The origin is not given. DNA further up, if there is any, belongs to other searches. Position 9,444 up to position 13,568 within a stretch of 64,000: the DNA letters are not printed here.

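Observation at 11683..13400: About 22 tandem 27-aa repeats with concerted-evolution structure in a 1275-aa protein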

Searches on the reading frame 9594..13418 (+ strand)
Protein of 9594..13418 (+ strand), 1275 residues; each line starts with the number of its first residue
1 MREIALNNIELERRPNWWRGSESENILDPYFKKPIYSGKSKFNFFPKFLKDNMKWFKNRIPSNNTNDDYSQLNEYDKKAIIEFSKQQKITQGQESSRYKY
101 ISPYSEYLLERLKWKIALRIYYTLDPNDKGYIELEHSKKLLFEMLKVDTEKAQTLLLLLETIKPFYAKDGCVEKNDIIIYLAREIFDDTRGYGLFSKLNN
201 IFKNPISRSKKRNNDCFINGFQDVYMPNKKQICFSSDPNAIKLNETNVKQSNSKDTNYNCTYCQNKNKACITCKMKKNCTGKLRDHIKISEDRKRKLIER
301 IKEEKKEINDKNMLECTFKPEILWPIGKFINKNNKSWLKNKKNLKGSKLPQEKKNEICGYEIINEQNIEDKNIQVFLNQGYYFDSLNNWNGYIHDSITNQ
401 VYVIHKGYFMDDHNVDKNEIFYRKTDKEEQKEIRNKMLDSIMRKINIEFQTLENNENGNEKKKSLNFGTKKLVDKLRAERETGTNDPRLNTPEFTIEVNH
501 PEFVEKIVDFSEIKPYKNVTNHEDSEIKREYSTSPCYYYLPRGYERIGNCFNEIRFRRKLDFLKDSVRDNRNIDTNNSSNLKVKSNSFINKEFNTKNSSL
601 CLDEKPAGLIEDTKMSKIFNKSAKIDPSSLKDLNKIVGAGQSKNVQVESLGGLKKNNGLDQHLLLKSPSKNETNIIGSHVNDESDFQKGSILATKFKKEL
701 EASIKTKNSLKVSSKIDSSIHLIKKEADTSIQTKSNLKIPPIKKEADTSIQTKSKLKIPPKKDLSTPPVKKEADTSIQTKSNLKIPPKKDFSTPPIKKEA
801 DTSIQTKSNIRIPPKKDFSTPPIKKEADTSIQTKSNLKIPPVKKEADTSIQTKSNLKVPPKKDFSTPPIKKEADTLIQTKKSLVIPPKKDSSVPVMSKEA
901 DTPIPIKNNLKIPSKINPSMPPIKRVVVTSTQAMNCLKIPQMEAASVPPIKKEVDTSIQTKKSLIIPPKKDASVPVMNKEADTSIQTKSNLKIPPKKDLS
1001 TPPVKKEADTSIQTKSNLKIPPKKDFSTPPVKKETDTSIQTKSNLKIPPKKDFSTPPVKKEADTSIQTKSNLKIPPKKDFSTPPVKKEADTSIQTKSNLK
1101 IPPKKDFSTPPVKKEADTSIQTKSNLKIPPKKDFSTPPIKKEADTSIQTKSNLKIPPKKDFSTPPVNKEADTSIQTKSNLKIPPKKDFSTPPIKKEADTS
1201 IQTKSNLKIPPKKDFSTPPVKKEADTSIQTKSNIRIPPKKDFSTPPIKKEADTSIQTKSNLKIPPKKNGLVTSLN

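Call 5: search_protein_families(library=pfam, proteins=[window:9594-13418:+], max_evalue=0.1)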
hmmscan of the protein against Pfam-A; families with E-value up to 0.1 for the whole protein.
window:9594-13418:+ (1275 aa): 0 families

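Call 7: find_homologous_proteins(query=window:9594-13418:+)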
Query window:9594-13418:+ (1275 aa): 14 proteins with E <= 0.001 among 8000 candidates.
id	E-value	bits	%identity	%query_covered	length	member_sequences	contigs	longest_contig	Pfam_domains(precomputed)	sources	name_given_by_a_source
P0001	0.0e+0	2781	100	100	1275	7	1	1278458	-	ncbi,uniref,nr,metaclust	ncbi:hypothetical protein [Cryptosporidium parvum Iowa II]|uniref:Uncharacterized low complexity pro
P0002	0.0e+0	2406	84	90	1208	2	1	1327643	-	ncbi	ncbi:hypothetical protein CHM_7g2870 [Cryptosporidium hominis]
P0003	0.0e+0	2103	87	85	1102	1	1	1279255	-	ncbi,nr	ncbi:Uncharacterized protein CTYZ_00000891 [Cryptosporidium tyzzeri]|nr:Uncharacterized protein CTYZ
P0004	0.0e+0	2009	76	100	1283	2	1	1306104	-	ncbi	ncbi:Uncharacterized protein cmbei_7002870 [Cryptosporidium meleagridis]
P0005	0.0e+0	1334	60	85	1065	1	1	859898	-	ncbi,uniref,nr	ncbi:putative low complexity [Cryptosporidium sp. chipmunk genotype I]|uniref:putative low complexit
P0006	0.0e+0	1039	61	64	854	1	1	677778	-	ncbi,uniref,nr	ncbi:uncharacterized protein cubi_02960 [Cryptosporidium ubiquitum]|uniref:Uncharacterized protein n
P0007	2.1e-294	998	46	97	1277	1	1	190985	PF06434.20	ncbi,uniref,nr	ncbi:hypothetical protein OJ253_2304 [Cryptosporidium canis]|uniref:Uncharacterized protein n=1 Tax=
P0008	1.2e-283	962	46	87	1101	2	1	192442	-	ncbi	ncbi:hypothetical protein OIY81_845, partial [Cryptosporidium canis]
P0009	2.6e-169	583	54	43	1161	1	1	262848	-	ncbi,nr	ncbi:putative low complexity protein [Cryptosporidium felis]|nr:putative low complexity protein [Cry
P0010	1.4e-109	385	41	45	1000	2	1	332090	-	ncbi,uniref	ncbi:hypothetical protein RS030_152350 [Cryptosporidium xiaoi]|uniref:EF-hand domain-containing prot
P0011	1.0e-102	363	41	43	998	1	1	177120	-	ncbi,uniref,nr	ncbi:hypothetical protein FG386_001606 [Cryptosporidium ryanae]|uniref:uncharacterized protein n=1 T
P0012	1.5e-74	269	38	38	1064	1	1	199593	-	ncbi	ncbi:hypothetical protein ACR3K2_24660 [Cryptosporidium serpentis]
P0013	1.1e-72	263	37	39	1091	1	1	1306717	-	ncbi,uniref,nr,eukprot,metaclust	ncbi:uncharacterized protein CMU_022850 [Cryptosporidium muris RN66]|uniref:Uncharacterized protein 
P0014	2.6e-62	229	38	38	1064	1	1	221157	-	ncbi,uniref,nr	ncbi:hypothetical protein cand_019610 [Cryptosporidium andersoni]|uniref:Uncharacterized protein n=1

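Call 12: list_cluster_members(proteins=[P0001])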
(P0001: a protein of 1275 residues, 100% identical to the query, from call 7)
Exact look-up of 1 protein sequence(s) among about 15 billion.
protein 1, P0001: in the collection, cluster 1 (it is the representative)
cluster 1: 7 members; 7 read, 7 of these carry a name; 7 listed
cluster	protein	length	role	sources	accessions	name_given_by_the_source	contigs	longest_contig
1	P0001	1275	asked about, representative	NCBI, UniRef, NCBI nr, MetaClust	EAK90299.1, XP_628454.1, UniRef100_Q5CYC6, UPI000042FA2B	hypothetical protein [Cryptosporidium parvum Iowa II] | Uncharacterized low complexity protein n=2 Tax=Cryptosporidium parvum TaxID=5807 ... | status=active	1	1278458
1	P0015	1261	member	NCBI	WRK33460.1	Uncharacterized protein cpbgf_7002870, partial [Cryptosporidium parvum]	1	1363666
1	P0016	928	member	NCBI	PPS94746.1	Uncharacterized protein GY17_00002087, partial [Cryptosporidium hominis]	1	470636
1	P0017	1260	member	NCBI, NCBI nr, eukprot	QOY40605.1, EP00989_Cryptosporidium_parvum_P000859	Uncharacterized protein CPATCC_0008680 [Cryptosporidium parvum] | QOY40605.1 hypothetical protein CPATCC_003482 [Cryptosporidium parvum]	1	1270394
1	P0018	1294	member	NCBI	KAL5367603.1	hypothetical protein CPHLJ_7g2870 [Cryptosporidium parvum]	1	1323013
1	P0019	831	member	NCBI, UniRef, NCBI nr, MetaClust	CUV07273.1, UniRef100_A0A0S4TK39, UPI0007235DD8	unnamed protein product [Cryptosporidium hominis] | Uncharacterized protein n=1 Tax=Cryptosporidium hominis TaxID=237895 ... | status=active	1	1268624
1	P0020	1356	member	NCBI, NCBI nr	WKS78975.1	hypothetical protein CPCDC_7g2870 [Cryptosporidium sp. 43IA8]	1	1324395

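Call 34: find_encoding_contigs(protein=P0002, flank=3000, max_places=2)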
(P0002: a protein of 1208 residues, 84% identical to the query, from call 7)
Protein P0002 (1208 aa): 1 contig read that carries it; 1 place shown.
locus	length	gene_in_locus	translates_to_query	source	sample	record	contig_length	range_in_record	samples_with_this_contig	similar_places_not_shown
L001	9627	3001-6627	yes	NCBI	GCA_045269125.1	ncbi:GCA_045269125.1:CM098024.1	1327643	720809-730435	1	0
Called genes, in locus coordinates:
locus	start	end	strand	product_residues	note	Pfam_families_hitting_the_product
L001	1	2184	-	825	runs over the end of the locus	-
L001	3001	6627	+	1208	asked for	-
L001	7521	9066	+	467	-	PF15247:SLBP_RNA_bind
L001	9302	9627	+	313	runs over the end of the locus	PF01398:JAB, PF13012:MitMem_reg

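Call 35: find_encoding_contigs(protein=P0004, flank=3000, max_places=2)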
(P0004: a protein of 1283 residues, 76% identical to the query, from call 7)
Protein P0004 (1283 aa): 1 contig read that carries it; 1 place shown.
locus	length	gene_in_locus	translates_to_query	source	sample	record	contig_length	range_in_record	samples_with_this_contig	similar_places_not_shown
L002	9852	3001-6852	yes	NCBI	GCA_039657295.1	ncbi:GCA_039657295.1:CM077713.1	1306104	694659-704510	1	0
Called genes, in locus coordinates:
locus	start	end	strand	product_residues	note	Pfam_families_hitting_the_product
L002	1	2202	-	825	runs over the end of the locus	-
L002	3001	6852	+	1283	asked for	-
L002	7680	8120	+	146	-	-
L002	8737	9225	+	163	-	-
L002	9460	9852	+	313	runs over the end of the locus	PF01398:JAB, PF13012:MitMem_reg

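Call 57: find_encoding_contigs(protein=P0017, flank=1500, max_places=2)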
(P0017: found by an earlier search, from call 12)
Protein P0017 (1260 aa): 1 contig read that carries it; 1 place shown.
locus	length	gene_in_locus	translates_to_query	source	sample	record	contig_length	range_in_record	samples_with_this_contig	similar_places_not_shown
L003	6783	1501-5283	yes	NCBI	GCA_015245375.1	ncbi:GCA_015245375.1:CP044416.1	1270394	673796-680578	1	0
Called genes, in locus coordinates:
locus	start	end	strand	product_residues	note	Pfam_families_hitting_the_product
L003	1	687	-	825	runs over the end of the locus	-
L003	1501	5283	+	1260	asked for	-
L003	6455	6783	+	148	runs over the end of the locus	-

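Call 58: find_encoding_contigs(protein=P0020, flank=1500, max_places=2)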
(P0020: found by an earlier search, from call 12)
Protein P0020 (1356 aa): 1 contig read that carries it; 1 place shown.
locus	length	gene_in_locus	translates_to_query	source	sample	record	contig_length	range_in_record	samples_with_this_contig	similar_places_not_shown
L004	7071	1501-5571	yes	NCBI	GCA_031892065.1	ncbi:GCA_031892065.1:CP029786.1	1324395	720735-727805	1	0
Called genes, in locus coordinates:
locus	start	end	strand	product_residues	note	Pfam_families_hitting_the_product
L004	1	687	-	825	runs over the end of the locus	-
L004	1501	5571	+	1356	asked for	-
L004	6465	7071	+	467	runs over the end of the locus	PF15247:SLBP_RNA_bind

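Call 61: find_encoding_contigs(protein=P0015, flank=1500, max_places=2)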
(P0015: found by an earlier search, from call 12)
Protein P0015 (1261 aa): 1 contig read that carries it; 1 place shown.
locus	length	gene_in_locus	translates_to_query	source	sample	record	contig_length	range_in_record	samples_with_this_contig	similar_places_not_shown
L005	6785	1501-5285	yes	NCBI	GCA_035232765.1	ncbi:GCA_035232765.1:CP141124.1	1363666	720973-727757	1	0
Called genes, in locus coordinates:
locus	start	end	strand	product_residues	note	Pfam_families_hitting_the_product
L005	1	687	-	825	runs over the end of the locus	-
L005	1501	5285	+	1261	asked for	-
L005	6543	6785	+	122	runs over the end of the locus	-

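Call 62: find_encoding_contigs(protein=P0018, flank=1500, max_places=2)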
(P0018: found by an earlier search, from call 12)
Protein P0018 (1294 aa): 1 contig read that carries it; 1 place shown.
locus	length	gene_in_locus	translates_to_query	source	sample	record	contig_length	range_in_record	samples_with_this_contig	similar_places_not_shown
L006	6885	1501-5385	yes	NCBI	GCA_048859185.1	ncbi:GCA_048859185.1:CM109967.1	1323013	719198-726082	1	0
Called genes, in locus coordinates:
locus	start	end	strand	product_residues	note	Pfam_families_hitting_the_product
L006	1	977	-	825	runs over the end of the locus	-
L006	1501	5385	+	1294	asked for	-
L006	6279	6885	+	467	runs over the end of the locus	PF15247:SLBP_RNA_bind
